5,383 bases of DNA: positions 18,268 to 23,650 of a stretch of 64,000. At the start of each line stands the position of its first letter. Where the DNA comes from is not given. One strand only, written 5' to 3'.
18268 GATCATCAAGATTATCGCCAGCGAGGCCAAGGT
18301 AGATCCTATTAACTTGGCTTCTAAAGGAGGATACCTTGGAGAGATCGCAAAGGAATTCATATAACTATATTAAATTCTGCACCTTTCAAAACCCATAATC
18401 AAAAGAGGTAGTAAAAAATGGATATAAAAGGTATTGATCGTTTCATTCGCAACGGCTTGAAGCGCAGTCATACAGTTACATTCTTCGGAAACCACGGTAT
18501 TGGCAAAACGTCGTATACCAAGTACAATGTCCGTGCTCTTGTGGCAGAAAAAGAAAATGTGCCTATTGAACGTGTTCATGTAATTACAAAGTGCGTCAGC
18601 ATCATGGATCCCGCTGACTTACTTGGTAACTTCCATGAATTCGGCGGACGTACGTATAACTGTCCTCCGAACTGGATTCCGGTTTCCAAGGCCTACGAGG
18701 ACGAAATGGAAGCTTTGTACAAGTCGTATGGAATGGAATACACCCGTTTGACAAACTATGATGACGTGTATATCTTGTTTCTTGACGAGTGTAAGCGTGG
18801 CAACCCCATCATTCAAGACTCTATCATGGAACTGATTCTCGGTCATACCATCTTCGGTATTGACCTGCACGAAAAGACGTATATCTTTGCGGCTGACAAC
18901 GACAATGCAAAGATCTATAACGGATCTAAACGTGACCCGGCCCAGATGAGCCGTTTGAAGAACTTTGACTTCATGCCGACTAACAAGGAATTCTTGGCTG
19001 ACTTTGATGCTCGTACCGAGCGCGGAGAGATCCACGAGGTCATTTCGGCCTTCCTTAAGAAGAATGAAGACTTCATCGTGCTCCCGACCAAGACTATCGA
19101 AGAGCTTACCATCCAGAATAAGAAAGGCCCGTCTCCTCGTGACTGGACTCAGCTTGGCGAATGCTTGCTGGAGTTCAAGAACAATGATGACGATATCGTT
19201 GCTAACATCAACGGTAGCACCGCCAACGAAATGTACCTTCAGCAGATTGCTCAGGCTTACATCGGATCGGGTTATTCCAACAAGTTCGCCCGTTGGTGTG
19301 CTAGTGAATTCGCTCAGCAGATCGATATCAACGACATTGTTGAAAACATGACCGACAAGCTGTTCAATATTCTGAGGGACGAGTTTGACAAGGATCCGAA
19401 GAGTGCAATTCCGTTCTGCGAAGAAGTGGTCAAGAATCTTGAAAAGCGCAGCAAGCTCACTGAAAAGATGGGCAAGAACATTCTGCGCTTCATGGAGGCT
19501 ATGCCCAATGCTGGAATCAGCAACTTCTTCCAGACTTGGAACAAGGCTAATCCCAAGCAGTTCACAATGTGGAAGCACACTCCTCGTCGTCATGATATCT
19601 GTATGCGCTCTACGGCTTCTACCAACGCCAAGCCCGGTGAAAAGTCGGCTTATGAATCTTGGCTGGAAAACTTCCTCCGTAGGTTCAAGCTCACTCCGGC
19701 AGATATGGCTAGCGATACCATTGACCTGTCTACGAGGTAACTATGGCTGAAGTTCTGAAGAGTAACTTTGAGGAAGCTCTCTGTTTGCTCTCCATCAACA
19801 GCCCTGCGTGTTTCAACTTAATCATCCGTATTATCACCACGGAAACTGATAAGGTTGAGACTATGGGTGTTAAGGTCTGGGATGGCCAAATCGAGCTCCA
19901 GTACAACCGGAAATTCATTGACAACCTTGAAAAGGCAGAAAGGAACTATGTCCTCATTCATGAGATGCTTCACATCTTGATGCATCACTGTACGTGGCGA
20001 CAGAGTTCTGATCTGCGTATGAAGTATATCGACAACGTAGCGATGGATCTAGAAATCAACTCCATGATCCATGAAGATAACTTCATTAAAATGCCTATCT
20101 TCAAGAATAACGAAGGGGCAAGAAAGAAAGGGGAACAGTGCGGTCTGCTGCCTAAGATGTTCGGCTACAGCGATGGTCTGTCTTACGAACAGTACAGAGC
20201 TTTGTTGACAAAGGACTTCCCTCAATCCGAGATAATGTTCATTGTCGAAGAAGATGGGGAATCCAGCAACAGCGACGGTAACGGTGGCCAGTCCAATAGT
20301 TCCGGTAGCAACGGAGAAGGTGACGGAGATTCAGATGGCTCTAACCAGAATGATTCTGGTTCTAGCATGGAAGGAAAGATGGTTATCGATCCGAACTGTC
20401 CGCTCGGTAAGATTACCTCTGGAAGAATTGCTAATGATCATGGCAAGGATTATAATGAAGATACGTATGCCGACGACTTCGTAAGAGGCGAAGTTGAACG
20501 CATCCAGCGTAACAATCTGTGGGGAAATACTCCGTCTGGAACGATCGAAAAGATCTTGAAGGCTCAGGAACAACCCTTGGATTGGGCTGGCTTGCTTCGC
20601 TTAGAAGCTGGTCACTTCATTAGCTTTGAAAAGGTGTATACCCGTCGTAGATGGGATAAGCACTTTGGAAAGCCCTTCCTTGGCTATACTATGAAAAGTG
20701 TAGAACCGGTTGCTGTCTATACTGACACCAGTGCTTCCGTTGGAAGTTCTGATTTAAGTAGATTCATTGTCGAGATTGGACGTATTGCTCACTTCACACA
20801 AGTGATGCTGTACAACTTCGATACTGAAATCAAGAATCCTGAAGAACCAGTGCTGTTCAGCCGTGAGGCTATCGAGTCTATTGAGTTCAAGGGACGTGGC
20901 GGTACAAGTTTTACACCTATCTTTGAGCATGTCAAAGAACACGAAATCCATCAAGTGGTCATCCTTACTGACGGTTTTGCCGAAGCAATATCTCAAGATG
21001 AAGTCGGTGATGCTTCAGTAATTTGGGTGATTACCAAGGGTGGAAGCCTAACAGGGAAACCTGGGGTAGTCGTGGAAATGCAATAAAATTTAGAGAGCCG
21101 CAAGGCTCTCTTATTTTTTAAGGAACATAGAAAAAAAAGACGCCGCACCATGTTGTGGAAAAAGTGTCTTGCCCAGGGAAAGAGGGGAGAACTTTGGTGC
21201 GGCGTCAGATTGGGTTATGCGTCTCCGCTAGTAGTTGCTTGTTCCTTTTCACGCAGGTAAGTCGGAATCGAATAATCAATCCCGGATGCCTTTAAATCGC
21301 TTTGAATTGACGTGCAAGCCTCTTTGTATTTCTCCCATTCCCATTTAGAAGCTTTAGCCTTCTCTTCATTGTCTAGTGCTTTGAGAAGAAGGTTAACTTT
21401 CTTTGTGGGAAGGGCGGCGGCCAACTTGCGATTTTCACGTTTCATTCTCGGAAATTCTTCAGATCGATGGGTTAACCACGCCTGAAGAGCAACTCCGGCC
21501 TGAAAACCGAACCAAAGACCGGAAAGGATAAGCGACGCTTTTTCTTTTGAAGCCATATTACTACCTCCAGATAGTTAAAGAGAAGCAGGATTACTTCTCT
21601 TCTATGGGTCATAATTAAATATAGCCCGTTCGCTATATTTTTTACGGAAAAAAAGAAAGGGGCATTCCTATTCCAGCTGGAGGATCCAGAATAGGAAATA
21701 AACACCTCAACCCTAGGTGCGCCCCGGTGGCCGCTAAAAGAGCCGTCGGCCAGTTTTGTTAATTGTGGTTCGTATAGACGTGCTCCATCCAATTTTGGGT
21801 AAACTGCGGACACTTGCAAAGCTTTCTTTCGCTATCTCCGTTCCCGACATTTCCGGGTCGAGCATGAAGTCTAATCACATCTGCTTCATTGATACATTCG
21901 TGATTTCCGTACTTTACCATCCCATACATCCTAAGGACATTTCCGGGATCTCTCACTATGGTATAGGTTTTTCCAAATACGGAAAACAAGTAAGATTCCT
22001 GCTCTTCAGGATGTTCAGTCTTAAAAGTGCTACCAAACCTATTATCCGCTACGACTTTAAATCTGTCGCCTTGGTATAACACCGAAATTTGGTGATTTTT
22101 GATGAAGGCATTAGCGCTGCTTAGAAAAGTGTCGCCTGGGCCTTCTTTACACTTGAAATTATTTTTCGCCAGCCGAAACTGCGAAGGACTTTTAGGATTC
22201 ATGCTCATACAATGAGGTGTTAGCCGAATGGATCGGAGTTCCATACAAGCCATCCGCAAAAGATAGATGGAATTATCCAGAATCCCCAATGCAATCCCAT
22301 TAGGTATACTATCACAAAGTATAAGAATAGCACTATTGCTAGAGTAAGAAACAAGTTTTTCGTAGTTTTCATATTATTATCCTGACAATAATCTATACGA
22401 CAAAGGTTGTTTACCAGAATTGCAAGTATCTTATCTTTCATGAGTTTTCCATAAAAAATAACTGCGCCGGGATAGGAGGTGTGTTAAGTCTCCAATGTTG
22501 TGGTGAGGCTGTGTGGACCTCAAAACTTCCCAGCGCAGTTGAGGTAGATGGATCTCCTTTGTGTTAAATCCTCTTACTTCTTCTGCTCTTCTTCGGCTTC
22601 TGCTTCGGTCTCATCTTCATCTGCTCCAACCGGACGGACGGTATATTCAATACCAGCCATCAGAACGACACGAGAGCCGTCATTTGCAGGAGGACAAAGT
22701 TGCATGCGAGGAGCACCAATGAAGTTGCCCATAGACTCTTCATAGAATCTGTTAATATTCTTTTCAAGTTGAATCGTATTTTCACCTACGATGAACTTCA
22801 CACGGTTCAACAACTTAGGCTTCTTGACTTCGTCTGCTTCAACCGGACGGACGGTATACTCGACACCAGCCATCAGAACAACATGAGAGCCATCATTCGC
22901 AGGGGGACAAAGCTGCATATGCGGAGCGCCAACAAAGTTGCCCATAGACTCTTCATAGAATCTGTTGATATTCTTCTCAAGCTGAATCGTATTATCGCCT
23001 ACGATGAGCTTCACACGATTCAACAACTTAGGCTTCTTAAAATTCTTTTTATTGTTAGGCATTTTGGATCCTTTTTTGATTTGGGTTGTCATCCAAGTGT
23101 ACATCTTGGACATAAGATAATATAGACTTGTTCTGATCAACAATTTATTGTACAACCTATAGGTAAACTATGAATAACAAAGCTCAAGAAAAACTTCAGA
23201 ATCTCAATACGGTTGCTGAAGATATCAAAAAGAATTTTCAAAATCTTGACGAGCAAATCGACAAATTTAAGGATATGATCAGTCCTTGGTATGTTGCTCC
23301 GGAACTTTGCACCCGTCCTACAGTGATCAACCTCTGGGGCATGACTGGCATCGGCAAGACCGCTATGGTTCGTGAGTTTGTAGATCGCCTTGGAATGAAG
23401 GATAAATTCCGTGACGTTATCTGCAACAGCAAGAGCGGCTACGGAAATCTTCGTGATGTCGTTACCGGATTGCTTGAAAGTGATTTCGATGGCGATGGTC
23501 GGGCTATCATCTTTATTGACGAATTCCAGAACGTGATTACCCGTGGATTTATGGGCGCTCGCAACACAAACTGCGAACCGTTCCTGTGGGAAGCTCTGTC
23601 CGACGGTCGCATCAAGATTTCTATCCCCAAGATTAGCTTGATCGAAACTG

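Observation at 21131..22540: Cluster of three terminator-capped structured RNAs exposing anti-SD sequences: candidate phage sRNA system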

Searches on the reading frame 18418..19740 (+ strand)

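Call 7: search_protein_families(library=pfam, proteins=[window:18418-19740:+], max_evalue=0.01)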
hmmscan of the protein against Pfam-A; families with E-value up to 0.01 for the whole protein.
window:18418-19740:+ (440 aa): 0 families

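Call 8: search_protein_families(library=phrogs, proteins=[window:18418-19740:+], max_evalue=0.01)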
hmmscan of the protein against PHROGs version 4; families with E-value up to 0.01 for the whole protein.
window:18418-19740:+ (440 aa): 2 families
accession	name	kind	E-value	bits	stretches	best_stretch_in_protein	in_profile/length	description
phrog_1297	-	other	5e-33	115.6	1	1-381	9-335/356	ATPase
phrog_168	-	DNA, RNA and nucleotide metabolism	0.0049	17.6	0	8-308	35-277/314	clamp loader of DNA polymerase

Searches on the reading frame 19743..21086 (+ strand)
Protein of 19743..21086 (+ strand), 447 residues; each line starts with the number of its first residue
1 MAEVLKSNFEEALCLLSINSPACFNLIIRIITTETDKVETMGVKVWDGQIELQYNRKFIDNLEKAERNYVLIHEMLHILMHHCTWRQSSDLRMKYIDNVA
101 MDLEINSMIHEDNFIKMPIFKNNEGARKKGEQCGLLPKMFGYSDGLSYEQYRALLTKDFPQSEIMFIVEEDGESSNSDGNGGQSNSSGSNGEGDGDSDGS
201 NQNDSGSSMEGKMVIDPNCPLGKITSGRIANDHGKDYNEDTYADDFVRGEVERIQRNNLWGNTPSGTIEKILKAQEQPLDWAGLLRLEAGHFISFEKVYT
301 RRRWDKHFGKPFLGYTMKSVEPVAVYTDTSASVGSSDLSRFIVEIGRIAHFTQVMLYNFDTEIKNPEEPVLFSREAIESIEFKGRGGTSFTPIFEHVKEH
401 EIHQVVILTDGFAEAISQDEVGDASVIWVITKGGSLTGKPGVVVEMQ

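Call 7: search_protein_families(library=pfam, proteins=[window:19743-21086:+], max_evalue=0.01)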
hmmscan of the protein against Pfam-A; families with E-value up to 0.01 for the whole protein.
window:19743-21086:+ (447 aa): 3 families
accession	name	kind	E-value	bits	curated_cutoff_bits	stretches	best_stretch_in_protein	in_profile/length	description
PF09967.15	DUF2201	-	4.3e-17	62.8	26.4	1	323-432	1-108/123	VWA-like domain (DUF2201)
PF13203.12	DUF2201_N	-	2.8e-11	44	23.2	1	10-253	7-199/271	Putative metallopeptidase domain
PF10263.15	SprT-like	-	0.0022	18.3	25.6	1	40-84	32-78/108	SprT-like family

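Call 8: search_protein_families(library=phrogs, proteins=[window:19743-21086:+], max_evalue=0.01)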
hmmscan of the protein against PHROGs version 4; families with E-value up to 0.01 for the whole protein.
window:19743-21086:+ (447 aa): 3 families
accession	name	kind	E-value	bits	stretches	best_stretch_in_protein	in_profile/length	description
phrog_1314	-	DNA, RNA and nucleotide metabolism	1.8e-46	160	1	19-443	27-387/394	HNH endonuclease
phrog_30358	-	unknown function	9.8e-06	26.6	1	321-444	74-197/204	-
phrog_32906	-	unknown function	0.0012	19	1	286-411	402-527/569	-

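Call 15: find_related_loci(query=window:19743-21086:+, collection=viral_contigs, flank=6000)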
Query window:19743-21086:+ (447 aa) in viral_contigs; peptide patterns used: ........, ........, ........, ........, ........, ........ (x = any residue, [..] = any of these).
3 stretches matched a pattern; 1 encode a relative of the query (tblastn E <= 1e-3); 1 distinct loci.
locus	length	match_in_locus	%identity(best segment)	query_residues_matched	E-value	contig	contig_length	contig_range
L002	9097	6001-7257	65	1-446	0e+0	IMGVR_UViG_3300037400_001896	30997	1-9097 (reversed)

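Call 40: find_homologous_proteins(query=window:19743-21086:+, max_evalue=1e-20)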
Query window:19743-21086:+ (447 aa): 63 proteins with E <= 1e-20 among 4353 candidates. Only proteins of 245 to 783 residues were searched: fused or split forms outside these lengths cannot appear, so this answer is no evidence that the protein stands alone or is whole; lengths 'longer' or 'shorter' looks for them.
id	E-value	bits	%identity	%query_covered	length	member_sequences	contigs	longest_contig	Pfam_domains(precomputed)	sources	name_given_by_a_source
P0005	0.0e+0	1025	100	100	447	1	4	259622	PF13203.13,PF09967.16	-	-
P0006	1.2e-247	840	82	100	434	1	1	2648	PF13203.13,PF09967.16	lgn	-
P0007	4.2e-241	819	79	100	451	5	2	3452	PF13203.13,PF09967.16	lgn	-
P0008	1.7e-216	737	75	62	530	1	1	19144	PF13203.13,PF09967.16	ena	-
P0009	1.1e-208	712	73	29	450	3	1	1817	PF13203.13,PF09967.16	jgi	jgi:predicted metal-dependent peptidase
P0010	7.0e-192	656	65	100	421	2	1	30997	PF13203.13,PF09967.16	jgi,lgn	jgi:predicted metal-dependent peptidase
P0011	1.7e-148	513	53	99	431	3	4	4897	PF13203.13,PF09967.16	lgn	-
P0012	7.5e-148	511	54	98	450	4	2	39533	PF13203.13,PF09967.16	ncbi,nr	ncbi:MAG: VWA-like domain-containing protein [Fibrobacter sp.]|nr:VWA-like domain-containing protein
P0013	9.6e-148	511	52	99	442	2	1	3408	PF13203.13,PF09967.16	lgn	-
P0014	1.4e-147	510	53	99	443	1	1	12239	PF13203.13,PF09967.16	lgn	-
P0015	3.5e-147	509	53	98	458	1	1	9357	PF13203.13,PF09967.16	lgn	-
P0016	3.6e-147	509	54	98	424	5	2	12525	PF13203.13,PF09967.16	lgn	-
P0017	4.4e-146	505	53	100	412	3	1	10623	PF13203.13,PF09967.16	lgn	-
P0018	5.1e-146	505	52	100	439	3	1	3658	PF13203.13,PF09967.16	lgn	-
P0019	2.2e-145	503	54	99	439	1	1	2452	PF13203.13,PF09967.16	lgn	-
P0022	4.6e-142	492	52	100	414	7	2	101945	PF13203.13,PF09967.16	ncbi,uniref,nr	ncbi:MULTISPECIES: VWA-like domain-containing protein [unclassified Fibrobacter]|uniref:vWA domain-c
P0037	5.4e-136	472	51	99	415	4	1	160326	PF13203.13,PF09967.16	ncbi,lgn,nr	ncbi:MAG: VWA-like domain-containing protein [Fibrobacter sp.]|nr:VWA-like domain-containing protein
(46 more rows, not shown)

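Call 41: find_encoding_contigs(protein=P0008, flank=3500, max_places=2)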
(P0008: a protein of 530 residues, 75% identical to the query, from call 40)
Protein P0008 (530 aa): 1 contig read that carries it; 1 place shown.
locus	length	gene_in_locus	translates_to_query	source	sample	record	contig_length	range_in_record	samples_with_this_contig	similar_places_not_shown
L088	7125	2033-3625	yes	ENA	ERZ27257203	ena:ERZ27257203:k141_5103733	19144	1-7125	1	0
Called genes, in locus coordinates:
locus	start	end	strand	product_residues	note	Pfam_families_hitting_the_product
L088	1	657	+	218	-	?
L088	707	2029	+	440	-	-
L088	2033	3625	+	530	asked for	PF13203:DUF2201_N, PF09967:DUF2201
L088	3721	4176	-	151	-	-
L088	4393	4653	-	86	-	-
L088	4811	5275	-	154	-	-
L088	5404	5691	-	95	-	-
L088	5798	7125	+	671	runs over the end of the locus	PF00004:AAA (weak), PF10431:ClpB_D2-small, PF01434:Peptidase_M41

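Call 42: find_encoding_contigs(protein=P0007, flank=3500, max_places=2)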
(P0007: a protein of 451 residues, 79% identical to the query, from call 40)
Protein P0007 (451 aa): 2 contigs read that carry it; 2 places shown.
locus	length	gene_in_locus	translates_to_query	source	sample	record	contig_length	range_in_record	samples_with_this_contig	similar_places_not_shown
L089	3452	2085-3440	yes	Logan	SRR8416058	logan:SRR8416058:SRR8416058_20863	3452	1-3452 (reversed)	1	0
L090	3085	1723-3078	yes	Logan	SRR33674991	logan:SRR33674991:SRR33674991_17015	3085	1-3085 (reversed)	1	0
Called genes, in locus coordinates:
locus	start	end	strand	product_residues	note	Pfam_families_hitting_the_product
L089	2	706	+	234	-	?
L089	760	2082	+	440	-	-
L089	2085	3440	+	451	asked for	PF13203:DUF2201_N, PF09967:DUF2201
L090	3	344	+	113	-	?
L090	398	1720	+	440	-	-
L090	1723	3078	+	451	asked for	PF13203:DUF2201_N, PF09967:DUF2201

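Call 43: find_encoding_contigs(protein=P0022, flank=3500, max_places=2)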
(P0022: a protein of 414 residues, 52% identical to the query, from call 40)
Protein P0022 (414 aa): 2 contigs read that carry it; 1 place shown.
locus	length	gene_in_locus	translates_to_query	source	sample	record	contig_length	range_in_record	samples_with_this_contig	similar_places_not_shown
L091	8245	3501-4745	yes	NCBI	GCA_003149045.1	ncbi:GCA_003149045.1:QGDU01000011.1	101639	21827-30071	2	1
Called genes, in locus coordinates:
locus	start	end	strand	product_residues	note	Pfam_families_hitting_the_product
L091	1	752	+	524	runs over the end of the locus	PF00682:HMGL-like, PF22617:HCS_D2, PF08502:LeuA_dimer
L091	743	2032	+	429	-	PF00815:Histidinol_dh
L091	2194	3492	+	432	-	-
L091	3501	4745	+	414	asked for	PF13203:DUF2201_N, PF09967:DUF2201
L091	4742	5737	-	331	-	PF00027:cNMP_binding, PF00990:GGDEF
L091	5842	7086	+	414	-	PF01979:Amidohydro_1, PF07969:Amidohydro_3 (faint)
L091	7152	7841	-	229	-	PF02674:Colicin_V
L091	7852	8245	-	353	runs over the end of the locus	PF00069:Pkinase, PF07714:PK_Tyr_Ser-Thr, PF03109:ABC1 (weak), PF01636:APH (weak)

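Call 44: find_encoding_contigs(protein=P0037, flank=3500, max_places=2)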
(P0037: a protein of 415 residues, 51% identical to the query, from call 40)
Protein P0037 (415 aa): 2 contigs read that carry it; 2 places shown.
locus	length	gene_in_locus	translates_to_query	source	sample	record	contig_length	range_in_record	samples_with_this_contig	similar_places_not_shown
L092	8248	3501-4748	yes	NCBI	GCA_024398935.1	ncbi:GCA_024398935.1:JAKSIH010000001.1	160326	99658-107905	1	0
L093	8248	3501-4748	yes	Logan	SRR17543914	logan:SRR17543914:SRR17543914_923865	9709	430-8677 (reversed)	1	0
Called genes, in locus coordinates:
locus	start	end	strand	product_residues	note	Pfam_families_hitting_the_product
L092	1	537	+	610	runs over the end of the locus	PF00759:Glyco_hydro_9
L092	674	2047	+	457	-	-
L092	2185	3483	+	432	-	-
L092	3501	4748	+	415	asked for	PF13203:DUF2201_N, PF09967:DUF2201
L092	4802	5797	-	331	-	PF00027:cNMP_binding, PF00990:GGDEF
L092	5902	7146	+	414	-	PF01979:Amidohydro_1, PF07969:Amidohydro_3 (weak)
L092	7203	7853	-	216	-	PF02674:Colicin_V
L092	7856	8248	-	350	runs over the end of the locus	PF00069:Pkinase, PF01636:APH (faint), PF07714:PK_Tyr_Ser-Thr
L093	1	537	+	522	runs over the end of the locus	?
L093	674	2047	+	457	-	-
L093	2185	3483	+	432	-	-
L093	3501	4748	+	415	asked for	PF13203:DUF2201_N, PF09967:DUF2201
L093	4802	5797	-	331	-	PF00027:cNMP_binding, PF00990:GGDEF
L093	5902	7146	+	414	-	PF01979:Amidohydro_1, PF07969:Amidohydro_3 (weak)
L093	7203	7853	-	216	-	PF02674:Colicin_V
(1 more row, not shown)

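Call 93: find_encoding_contigs(protein=P0006, flank=3000, max_places=2)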
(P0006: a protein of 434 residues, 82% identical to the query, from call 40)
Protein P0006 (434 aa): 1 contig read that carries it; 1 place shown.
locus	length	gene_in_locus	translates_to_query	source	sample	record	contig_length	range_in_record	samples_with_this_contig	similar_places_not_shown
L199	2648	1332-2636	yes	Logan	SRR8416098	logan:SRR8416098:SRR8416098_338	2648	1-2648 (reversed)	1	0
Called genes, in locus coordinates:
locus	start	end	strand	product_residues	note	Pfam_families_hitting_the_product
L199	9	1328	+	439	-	-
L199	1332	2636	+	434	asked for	PF13203:DUF2201_N, PF09967:DUF2201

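Call 94: find_encoding_contigs(protein=P0009, flank=3000, max_places=2)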
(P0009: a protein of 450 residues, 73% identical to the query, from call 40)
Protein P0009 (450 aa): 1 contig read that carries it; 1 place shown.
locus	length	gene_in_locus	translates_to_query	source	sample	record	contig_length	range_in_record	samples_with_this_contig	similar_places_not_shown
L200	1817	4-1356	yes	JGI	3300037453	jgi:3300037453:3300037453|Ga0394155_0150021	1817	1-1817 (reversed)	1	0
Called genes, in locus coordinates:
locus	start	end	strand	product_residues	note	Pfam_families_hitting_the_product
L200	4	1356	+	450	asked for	PF13203:DUF2201_N, PF09967:DUF2201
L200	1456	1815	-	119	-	?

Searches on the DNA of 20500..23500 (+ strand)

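Call 6: search_dna_similar(query=window:20500-23500:+, collection=phages, mode=near)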
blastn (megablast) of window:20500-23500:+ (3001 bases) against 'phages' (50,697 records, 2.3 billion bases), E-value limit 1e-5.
No match.

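Call 9: search_dna_similar(query=window:20500-23500:+, collection=phages, mode=distant)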
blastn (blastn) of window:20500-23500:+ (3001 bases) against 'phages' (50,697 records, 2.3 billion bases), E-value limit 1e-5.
No match.

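Call 33: search_rna_families(source=window, start=21000, end=22700, threshold=evalue, max_evalue=10)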
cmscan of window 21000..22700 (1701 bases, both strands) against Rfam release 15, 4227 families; matches with E-value up to 10: 11.
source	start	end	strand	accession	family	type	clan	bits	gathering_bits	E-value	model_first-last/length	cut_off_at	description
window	22345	22412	+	RF01562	DdR12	Gene; snRNA; snoRNA; CD-box;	-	21.1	70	9.5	1-75/75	no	D. discoideum snoRNA DdR12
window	21119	21215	+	RF02652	StyR-3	Gene; sRNA;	-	20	59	0.37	1-144/144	no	Salmonella enterica Typhi npcRNA 3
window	21344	21404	+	RF02555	hveRNA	Gene; rRNA;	-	18.8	90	6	1-124/124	no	mt-5S-like H. vermiformis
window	21657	21828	+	RF02756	ES239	Gene; sRNA;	-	17.2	62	3.7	1-123/123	no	ES239 sRNA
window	22534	22636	-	RF02995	IMES-5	Gene; sRNA;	-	16.5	96.1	3.5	1-150/150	no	IMES-5 RNA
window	21174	21254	+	RF04054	mir-2944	Gene; miRNA;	-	16.2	56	9.5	1-82/82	no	mir-2944 microRNA precursor family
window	21452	21550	-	RF01906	HOTAIR_3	Gene; lncRNA;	-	16.1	80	1.2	1-98/98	no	HOTAIR conserved region 3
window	22532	22565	+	RF00811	mir-84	Gene; miRNA;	-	14.9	60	5.1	1-75/75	no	mir-84 microRNA precursor family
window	21554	21723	-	RF02694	RalA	Gene; sRNA;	-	13.7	170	5.7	1-179/179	no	RalR antitoxin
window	21478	21527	+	RF01149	sR10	Gene; snRNA; snoRNA; CD-box;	-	13.6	45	2.1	1-54/54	no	Small nucleolar RNA sR10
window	21481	21592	-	RF02115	FAM13A-AS1_2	Gene; lncRNA;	-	13.3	38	8.9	1-110/110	no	FAM13A antisense RNA 1 conserved region 2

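Call 104: build_rna_model(alignment_id=A3, structure=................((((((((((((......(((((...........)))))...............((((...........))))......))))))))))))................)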
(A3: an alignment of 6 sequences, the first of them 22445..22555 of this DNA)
Model R1 built from alignment A3 (6 sequences, 123 columns); structure: as given.
model positions 113; base pairs 21; branch points 1; effective number of sequences 1.44; information 0.59 bits per position. Calibrated on 0.2 Mb of random sequence (short: E-values are rough).
structure used (alignment columns):
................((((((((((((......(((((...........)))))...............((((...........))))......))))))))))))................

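Call 106: search_with_rna_model(model_id=R1, sources=[window, L003, L005, L009, L088, L200, L199, L089], max_evalue=10)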
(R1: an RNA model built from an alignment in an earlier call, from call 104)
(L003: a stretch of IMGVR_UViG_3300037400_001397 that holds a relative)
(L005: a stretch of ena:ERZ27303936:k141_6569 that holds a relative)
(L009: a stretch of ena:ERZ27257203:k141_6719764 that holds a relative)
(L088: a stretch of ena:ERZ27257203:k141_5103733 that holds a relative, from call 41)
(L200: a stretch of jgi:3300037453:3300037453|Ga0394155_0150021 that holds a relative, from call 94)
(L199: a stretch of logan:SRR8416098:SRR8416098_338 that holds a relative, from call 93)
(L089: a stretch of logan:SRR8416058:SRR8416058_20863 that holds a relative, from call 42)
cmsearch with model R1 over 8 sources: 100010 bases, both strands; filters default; matches with E-value up to 10: 7.
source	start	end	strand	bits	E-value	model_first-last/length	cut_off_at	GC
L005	2707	2815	+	123.4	3.7e-30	1-113/113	no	0.47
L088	5292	5407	-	118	9.5e-29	1-113/113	no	0.47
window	22449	22555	-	117.1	1.6e-28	1-113/113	no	0.49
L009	2600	2713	+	100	5.5e-24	1-113/113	no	0.49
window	22445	22551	+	22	0.002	1-113/113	no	0.48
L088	5288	5403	+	16.4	0.059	1-113/113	no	0.47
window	21127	21217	-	12.5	0.62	1-113/113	no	0.48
